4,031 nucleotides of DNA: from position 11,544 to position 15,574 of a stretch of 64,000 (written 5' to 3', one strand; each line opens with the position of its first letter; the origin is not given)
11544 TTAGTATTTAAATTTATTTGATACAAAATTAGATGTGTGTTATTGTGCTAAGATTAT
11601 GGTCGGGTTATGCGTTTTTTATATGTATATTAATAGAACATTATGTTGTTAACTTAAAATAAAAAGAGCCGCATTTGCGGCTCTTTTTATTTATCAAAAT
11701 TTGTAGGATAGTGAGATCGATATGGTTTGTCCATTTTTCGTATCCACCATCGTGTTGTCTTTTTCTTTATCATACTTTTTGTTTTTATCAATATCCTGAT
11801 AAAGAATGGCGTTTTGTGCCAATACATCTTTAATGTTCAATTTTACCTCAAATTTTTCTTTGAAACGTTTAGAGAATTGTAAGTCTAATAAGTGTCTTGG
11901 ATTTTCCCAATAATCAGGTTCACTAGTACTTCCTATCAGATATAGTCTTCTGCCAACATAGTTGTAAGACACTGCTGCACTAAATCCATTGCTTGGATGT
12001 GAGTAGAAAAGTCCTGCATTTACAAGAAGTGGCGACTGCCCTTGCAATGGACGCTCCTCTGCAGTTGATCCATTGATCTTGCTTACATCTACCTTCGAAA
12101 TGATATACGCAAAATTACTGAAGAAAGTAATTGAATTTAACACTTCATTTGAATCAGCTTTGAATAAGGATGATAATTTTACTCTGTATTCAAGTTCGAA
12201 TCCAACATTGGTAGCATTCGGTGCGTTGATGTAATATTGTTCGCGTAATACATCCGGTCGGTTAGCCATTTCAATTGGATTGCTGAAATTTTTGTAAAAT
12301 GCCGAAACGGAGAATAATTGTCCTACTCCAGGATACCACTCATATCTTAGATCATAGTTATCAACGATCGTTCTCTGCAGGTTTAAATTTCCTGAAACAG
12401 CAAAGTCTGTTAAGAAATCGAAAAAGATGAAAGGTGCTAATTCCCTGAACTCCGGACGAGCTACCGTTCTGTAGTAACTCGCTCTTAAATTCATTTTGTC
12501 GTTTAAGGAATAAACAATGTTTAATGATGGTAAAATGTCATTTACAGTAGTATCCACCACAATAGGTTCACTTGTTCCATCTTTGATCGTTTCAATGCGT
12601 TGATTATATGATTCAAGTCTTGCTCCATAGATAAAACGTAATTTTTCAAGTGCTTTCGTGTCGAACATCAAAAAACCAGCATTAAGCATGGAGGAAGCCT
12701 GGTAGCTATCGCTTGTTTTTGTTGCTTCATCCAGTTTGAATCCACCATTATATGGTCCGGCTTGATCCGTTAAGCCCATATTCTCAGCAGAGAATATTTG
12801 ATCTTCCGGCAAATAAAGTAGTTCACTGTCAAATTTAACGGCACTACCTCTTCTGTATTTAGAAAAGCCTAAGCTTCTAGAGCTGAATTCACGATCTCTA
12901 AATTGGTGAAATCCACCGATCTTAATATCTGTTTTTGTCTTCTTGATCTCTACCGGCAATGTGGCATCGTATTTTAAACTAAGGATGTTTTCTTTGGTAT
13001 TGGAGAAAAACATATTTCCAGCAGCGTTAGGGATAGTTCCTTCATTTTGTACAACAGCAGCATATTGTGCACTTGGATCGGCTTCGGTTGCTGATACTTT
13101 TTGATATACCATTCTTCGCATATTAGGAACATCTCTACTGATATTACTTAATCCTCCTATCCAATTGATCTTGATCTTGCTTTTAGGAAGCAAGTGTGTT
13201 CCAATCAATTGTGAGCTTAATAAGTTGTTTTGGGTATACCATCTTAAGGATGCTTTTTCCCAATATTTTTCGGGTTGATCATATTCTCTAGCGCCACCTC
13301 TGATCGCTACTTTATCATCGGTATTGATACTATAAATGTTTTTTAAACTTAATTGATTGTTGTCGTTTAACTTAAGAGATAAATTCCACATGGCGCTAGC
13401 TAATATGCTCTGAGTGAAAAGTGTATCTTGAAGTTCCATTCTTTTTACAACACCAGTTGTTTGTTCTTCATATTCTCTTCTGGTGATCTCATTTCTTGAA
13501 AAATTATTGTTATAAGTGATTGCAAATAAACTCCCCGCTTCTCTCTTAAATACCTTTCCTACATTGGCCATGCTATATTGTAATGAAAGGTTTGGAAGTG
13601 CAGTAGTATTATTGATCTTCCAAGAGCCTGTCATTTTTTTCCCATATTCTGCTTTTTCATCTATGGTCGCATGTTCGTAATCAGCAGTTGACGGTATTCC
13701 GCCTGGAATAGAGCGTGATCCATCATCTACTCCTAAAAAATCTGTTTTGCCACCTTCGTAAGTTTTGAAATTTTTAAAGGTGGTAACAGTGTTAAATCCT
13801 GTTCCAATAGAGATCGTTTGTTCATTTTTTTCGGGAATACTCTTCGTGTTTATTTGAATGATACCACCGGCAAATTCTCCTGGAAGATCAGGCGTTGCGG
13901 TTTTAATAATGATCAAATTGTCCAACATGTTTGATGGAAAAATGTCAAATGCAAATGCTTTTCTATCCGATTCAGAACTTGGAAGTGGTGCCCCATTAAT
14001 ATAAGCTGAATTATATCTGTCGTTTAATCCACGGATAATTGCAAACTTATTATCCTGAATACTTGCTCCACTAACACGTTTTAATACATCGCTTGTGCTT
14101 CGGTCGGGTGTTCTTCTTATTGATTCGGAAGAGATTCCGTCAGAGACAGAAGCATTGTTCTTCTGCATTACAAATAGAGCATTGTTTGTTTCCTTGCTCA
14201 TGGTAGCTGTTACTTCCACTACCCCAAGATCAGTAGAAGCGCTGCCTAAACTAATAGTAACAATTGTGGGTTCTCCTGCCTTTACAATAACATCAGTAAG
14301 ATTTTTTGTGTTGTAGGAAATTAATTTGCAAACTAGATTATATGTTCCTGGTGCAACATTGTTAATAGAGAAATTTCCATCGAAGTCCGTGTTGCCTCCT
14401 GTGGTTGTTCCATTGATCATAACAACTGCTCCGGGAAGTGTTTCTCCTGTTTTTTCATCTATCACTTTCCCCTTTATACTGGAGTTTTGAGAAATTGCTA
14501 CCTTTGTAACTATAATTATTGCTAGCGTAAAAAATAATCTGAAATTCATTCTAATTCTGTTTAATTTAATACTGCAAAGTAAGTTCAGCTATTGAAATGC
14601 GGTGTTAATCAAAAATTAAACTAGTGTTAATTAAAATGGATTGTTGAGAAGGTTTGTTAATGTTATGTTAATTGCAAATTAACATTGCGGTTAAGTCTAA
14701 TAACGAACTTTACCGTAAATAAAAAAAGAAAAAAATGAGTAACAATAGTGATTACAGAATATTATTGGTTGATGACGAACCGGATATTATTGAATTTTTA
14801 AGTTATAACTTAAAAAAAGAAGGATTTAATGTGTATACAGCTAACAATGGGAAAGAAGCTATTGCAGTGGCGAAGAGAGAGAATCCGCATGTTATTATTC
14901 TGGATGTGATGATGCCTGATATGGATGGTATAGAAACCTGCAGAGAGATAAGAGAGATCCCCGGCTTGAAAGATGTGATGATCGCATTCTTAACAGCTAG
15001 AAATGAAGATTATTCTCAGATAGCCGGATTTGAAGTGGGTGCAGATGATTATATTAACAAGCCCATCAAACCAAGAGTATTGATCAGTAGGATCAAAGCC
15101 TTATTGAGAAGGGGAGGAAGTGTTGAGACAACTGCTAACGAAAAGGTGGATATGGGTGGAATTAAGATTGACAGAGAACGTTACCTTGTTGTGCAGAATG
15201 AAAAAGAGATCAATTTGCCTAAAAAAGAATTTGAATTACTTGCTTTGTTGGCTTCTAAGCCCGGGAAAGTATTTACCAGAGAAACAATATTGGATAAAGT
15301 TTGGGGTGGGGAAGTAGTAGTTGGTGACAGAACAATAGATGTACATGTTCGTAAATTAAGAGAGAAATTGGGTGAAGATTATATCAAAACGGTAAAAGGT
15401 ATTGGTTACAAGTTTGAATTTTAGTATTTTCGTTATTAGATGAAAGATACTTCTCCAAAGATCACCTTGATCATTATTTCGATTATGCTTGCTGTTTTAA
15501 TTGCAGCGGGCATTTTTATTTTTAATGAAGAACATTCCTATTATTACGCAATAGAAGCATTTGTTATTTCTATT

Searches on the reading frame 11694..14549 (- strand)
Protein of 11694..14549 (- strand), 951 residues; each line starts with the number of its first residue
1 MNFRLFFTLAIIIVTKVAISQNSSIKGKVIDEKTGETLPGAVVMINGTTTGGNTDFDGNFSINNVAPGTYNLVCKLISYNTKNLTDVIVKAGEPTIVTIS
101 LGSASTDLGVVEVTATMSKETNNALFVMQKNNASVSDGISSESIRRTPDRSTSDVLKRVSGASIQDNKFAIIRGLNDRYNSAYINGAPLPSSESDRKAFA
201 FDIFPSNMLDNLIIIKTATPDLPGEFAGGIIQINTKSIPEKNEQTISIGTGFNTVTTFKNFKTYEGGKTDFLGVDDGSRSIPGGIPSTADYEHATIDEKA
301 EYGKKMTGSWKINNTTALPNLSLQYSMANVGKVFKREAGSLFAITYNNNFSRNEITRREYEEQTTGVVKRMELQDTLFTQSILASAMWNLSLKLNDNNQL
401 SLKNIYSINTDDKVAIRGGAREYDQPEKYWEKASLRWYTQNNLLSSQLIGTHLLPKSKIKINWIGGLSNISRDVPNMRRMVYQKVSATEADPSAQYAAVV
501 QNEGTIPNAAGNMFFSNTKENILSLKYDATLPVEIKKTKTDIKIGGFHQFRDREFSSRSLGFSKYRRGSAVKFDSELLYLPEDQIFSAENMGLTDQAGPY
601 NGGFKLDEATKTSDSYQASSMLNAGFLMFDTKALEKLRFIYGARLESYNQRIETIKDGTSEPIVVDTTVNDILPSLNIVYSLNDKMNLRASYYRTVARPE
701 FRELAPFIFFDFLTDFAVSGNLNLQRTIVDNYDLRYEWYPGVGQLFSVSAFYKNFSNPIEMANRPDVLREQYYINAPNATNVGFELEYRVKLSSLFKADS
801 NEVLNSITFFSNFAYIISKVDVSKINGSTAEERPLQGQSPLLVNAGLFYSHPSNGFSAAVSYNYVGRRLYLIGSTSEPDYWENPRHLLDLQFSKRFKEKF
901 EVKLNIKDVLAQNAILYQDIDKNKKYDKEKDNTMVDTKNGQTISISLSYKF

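Call 4: search_protein_families(library=pfam, proteins=[window:11694-14549:-])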
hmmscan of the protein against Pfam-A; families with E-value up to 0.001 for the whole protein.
window:11694-14549:- (951 aa): 5 families
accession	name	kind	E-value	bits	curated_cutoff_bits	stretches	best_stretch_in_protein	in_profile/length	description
PF00593.30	TonB_dep_Rec_b-barrel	-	6.5e-31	109.1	27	1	591-907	131-434/436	TonB dependent receptor-like, beta-barrel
PF13715.12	CarbopepD_reg_2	-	5.1e-17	62.1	32.2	1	25-112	1-87/88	CarboxypepD_reg-like domain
PF13620.12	CarboxypepD_reg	-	4.3e-16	59.5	32.3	1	24-101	1-81/82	Carboxypeptidase regulatory-like domain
PF07715.20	Plug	-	2.4e-10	41.3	23.9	1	133-227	7-103/107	TonB-dependent Receptor Plug Domain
PF14686.12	fn3_3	-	0.00084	19.5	24.4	0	54-73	31-50/75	Polysaccharide lyase family 4, domain II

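Call 6: search_protein_families(library=ncbifam, proteins=[window:11694-14549:-], max_evalue=0.00001)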
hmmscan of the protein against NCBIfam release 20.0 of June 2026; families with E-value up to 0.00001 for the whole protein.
window:11694-14549:- (951 aa): 2 families
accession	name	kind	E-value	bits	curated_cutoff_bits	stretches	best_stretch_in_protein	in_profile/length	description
TIGR01782.1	TonB-Xanth-Caul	subfamily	6.3e-65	219.9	310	1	112-951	5-868/868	TonB-dependent receptor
TIGR04056.1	OMP_RagA_SusC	subfamily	5.5e-13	48.2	368.25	1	24-161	2-124/981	SusC/RagA family TonB-linked outer membrane protein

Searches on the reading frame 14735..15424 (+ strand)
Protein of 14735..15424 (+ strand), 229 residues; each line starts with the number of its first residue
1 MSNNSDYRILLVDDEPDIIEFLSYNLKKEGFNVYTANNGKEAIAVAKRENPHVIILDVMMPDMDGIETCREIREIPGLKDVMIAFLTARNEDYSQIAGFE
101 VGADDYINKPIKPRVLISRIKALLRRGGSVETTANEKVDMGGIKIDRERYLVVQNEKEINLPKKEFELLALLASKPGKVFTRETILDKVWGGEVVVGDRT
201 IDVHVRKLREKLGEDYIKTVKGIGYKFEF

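Call 4: search_protein_families(library=pfam, proteins=[window:14735-15424:+])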
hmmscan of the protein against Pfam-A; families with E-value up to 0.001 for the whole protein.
window:14735-15424:+ (229 aa): 2 families
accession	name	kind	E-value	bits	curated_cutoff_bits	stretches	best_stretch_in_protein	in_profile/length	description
PF00072.30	Response_reg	-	1.9e-30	105.7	30.2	1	9-121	1-111/111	Response regulator receiver domain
PF00486.34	Trans_reg_C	-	1.5e-26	92.7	26.2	1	157-227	2-77/77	Transcriptional regulatory protein, C terminal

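Call 6: search_protein_families(library=ncbifam, proteins=[window:14735-15424:+], max_evalue=0.00001)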
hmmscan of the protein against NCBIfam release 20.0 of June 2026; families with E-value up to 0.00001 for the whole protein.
window:14735-15424:+ (229 aa): 95 families (the best 25 are shown)
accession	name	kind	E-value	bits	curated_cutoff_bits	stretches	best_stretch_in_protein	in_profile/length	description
TIGR02154.1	PhoB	equivalog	8.3e-68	228.1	296.2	1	8-228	4-226/226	phosphate regulon transcriptional regulator PhoB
NF053854.1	RespRegPhoBBctds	equivalog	2e-65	220.3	270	1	9-228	1-225/225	two-component system response regulator PhoB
NF040689.1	MtrAB_MtrA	equivalog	3.6e-60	203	300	1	9-226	1-217/219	MtrAB system response regulator MtrA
NF040534.1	resp_reg_YycF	equivalog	2.2e-59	200.5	340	1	8-225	2-225/231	response regulator YycF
NF008296.0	PRK11083.1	equivalog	9.8e-58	195.2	273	1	7-228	4-226/228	two-component system response regulator CreB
NF045944.1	ResRegRpaBCyano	equivalog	4e-57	193.2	330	1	10-227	1-227/229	response regulator transcription factor RpaB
NF041733.1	resp_reg_CseB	equivalog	6.9e-55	185.9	350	1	8-227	2-226/228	two-component system response regulator CseB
NF033120.0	vanR_FM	exception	2.4e-54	184.4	460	1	8-228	5-230/231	vancomycin resistance response regulator transcription factor, VanR-F/VanR-M family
NF007982.1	PRK10710.1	equivalog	9.5e-54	182.4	380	1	4-228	5-228/235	envelope stress response regulator BaeR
NF033117.2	vanR_ACDEGLN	exception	1.4e-53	181.8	350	1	9-228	1-226/226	VanR-ABDEGLN family response regulator transcription factor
NF007546.0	PRK10161.1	equivalog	5.9e-47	160.1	471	1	8-227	4-225/229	phosphate response regulator transcription factor PhoB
TIGR01387.1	cztR_silR_copR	subfamily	2.1e-46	158.3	279.2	1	9-227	1-218/218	heavy metal response regulator transcription factor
NF007005.1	PRK09468.1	equivalog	6.4e-46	156.7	331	1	6-227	3-231/237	osmolarity response regulator transcription factor OmpR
NF041209.1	resp_regPieR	equivalog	2.7e-45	154.8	450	1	8-228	2-228/231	two component system response regulator PieR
NF000402.1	vanR-B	exception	4.2e-43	147.3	480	1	7-228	3-217/219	vancomycin resistance response regulator transcription factor VanR-B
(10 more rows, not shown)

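Call 8: find_related_loci(query=window:14735-15424:+, collection=genome_contigs, flank=6000)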
Query window:14735-15424:+ (229 aa) in genome_contigs; peptide patterns used: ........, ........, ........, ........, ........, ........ (x = any residue, [..] = any of these).
600 stretches matched a pattern (row limit reached: there are more); 595 encode a relative of the query (tblastn E <= 1e-3); the best 80 are kept; 80 distinct loci.
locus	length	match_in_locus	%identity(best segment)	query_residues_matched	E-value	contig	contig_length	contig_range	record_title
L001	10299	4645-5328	84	3-229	1e-128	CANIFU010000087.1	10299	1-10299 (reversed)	MAG: Bacteroidetes bacterium isolate RH-14apr17-211 genome assembly, contig: RH-14apr17-C18599, whole genome shotgun seq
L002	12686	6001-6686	94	1-229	6e-127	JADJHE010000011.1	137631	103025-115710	MAG: Bacteroidetes bacterium isolate Damh_18-Q3-R51-60_MAXAC.126_sub tig00006036-10-1380860, whole genome shotgun sequen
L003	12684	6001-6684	82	3-229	8e-126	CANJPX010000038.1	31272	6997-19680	MAG: Bacteroidetes bacterium isolate RH-23may17-678 genome assembly, contig: RH-23may17-C10149, whole genome shotgun seq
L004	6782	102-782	79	3-229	5e-121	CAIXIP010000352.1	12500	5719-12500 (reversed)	MAG: uncultured Bacteroidetes bacterium isolate KT5_bin-767 genome assembly, contig: bin-767:352/358, whole genome shotg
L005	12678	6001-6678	78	4-229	5e-117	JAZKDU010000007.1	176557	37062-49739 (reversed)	MAG: Bacteroidota bacterium isolate DC_HB_01_SPN181219-bin066 DCHB01SPN_B066_0_000000000007, whole genome shotgun sequen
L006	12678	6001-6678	74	3-229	2e-112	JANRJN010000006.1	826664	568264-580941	MAG: Bacteroidota bacterium isolate bins.163 k141_82230, whole genome shotgun sequence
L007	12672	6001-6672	75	4-229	1e-111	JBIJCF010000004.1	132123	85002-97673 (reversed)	MAG: Bacteroidia bacterium isolate ME2006-08-18D11_3300042945_group2_bin212 Rohwer_bin431_scaffold_10_c1, whole genome s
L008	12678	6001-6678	70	3-229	1e-109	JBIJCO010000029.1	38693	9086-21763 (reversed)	MAG: Bacteroidia bacterium isolate ME2006-08-18D6_3300036398_group2_bin101 Rohwer_bin411_scaffold_491_c1, whole genome s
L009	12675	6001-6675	71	4-229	1e-109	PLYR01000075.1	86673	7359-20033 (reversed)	MAG: Bacteroidetes bacterium isolate palsa_965 73.20120700_P3D.249_contig_61056, whole genome shotgun sequence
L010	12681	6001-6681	72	2-229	4e-109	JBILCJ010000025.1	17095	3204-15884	MAG: Bacteroidia bacterium isolate ME2016-06-23_3300042466_group7_bin179 Rohwer_bin426_scaffold_1567_c1, whole genome sh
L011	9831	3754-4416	73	8-229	5e-109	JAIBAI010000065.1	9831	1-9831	MAG: Bacteroidia bacterium isolate SSF33 NODE_146799_length_9831_cov_13.743611, whole genome shotgun sequence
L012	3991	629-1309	70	3-229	4e-108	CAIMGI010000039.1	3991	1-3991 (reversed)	MAG: uncultured Bacteroidetes bacterium isolate UppL7s_bin-1220 genome assembly, contig: bin-1220:039/221, whole genome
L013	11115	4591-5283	70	1-229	3e-106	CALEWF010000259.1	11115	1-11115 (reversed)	MAG: uncultured Flavobacteriales bacterium isolate R1_Bin_METABAT__303_1 genome assembly, contig: c_000003243630, whole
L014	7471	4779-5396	76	21-226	3e-105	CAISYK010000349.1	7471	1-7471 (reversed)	MAG: uncultured Bacteroidetes bacterium isolate Kiruna_bin-08168 genome assembly, contig: bin-08168:0349/1288, whole gen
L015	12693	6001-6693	70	3-229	2e-104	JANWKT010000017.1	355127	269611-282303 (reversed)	MAG: Flavobacteriales bacterium isolate CRAIB_MAG100 c_000000028496, whole genome shotgun sequence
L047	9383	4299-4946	54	9-225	4e-77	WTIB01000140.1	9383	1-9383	MAG: Crocinitomicaceae bacterium isolate PL36312bin_4 NODE_3156_length_9383_cov_13.873070, whole genome shotgun sequence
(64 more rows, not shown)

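Call 49: search_solved_structures(query=window:14735-15424:+, max_evalue=1e-20, show_alignments=0)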
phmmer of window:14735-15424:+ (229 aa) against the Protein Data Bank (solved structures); distinct sequences matched with E-value up to 1e-20: 47.
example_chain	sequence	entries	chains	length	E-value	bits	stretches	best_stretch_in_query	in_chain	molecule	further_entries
2oqr_A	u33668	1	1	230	6.6e-49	169.7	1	9-228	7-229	Sensory transduction protein regX3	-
2gwr_A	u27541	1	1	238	9.1e-45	156.2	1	7-226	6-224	DNA-binding response regulator mtrA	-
1ys6_A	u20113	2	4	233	6.3e-41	143.7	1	7-226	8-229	Transcriptional regulatory protein prrA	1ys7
4b09_A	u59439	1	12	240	5.6e-40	140.5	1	7-228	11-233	TRANSCRIPTIONAL REGULATORY PROTEIN BAER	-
9ji3_J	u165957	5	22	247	2.6e-39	138.4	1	5-226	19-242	DNA-binding response regulator | Possible two component system response transcriptional positive regulator PhoP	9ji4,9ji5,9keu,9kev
3r0j_A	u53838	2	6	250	2.7e-39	138.3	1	5-226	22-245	POSSIBLE TWO COMPONENT SYSTEM RESPONSE TRANSCRIPTIONAL POSITIVE REGULATOR PHOP | Response regulator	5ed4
1p2f_A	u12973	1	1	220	3.1e-38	134.8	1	7-227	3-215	Response Regulator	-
9dvt_R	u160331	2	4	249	1.1e-35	126.6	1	8-228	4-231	DNA-binding dual master transcriptional regulator RpaA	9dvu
9ket_J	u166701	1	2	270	1.4e-34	122.9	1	46-226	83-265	Possible two component system response transcriptional positive regulator PhoP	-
3q9s_A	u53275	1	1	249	3.2e-34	121.7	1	4-222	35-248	DNA-binding response regulator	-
4kfc_A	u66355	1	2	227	1.7e-33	119.3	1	8-227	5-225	KDP operon transcriptional regulatory protein KdpE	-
1mvo_A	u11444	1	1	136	1.9e-33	119.2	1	7-128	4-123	PhoP response regulator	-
4kny_A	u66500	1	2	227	3e-33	118.5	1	8-227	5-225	KDP operon transcriptional regulatory protein KdpE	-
6lgq_D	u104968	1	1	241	3.2e-33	118.5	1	8-227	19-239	DNA-binding response regulator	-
7e1b_A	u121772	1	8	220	9e-33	117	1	9-227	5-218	DNA-binding response regulator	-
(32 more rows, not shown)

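Call 60: search_protein_families(library=pfam, proteins=[L047:5173-6441:+, L009:5078-5788:+], max_evalue=0.01)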
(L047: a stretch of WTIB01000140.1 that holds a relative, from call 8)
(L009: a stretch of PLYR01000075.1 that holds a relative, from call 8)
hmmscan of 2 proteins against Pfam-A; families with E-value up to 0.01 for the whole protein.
L047:5173-6441:+ (422 aa): 0 families

L009:5078-5788:+ (236 aa): 2 families
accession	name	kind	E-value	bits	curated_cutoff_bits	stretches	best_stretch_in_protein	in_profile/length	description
PF00486.34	Trans_reg_C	-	3.4e-24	85.2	26.2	1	164-234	2-77/77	Transcriptional regulatory protein, C terminal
PF00072.30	Response_reg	-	1.1e-15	58.2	30.2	1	19-130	1-110/111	Response regulator receiver domain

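Call 62: search_protein_families(library=ncbifam, proteins=[L009:5078-5788:+], max_evalue=1e-30)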
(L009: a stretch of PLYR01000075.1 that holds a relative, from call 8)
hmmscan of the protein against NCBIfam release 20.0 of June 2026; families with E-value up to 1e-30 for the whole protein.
L009:5078-5788:+ (236 aa): 16 families
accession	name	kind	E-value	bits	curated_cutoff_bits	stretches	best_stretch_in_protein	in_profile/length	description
TIGR02154.1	PhoB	equivalog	1.9e-45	154.9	296.2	1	18-235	4-226/226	phosphate regulon transcriptional regulator PhoB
NF040689.1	MtrAB_MtrA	equivalog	1.6e-41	142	300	1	19-233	1-217/219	MtrAB system response regulator MtrA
NF053854.1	RespRegPhoBBctds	equivalog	2.1e-41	141.8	270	1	20-235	2-225/225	two-component system response regulator PhoB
NF008296.0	PRK11083.1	equivalog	2.4e-37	128.6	273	1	17-235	4-226/228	two-component system response regulator CreB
NF041733.1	resp_reg_CseB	equivalog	1.6e-36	125.8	350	1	18-235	2-227/228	two-component system response regulator CseB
NF045944.1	ResRegRpaBCyano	equivalog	1.4e-35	122.8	330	1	21-235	2-228/229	response regulator transcription factor RpaB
TIGR01387.1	cztR_silR_copR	subfamily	1.3e-34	119.8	279.2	1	20-233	2-217/218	heavy metal response regulator transcription factor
NF007982.1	PRK10710.1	equivalog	1.4e-34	119.7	380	1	40-235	31-228/235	envelope stress response regulator BaeR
NF000402.1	vanR-B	exception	5.6e-34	117.5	480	1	60-235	46-217/219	vancomycin resistance response regulator transcription factor VanR-B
NF040534.1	resp_reg_YycF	equivalog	1e-33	116.6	340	1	18-233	2-226/231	response regulator YycF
NF041209.1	resp_regPieR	equivalog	4.8e-33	114.7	450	1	20-235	4-228/231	two component system response regulator PieR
NF033117.2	vanR_ACDEGLN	exception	7e-33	114.1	350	1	20-235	2-226/226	VanR-ABDEGLN family response regulator transcription factor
NF033120.0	vanR_FM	exception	7.7e-32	110.8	460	1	51-235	38-230/231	vancomycin resistance response regulator transcription factor, VanR-F/VanR-M family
NF007663.1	PRK10336.1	equivalog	3.5e-31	108.7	345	1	18-234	2-216/219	quorum sensing response regulator transcription factor QseB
NF007928.2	PRK10643.1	equivalog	5.9e-31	107.8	330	1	18-233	2-215/216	two-component system response regulator PmrA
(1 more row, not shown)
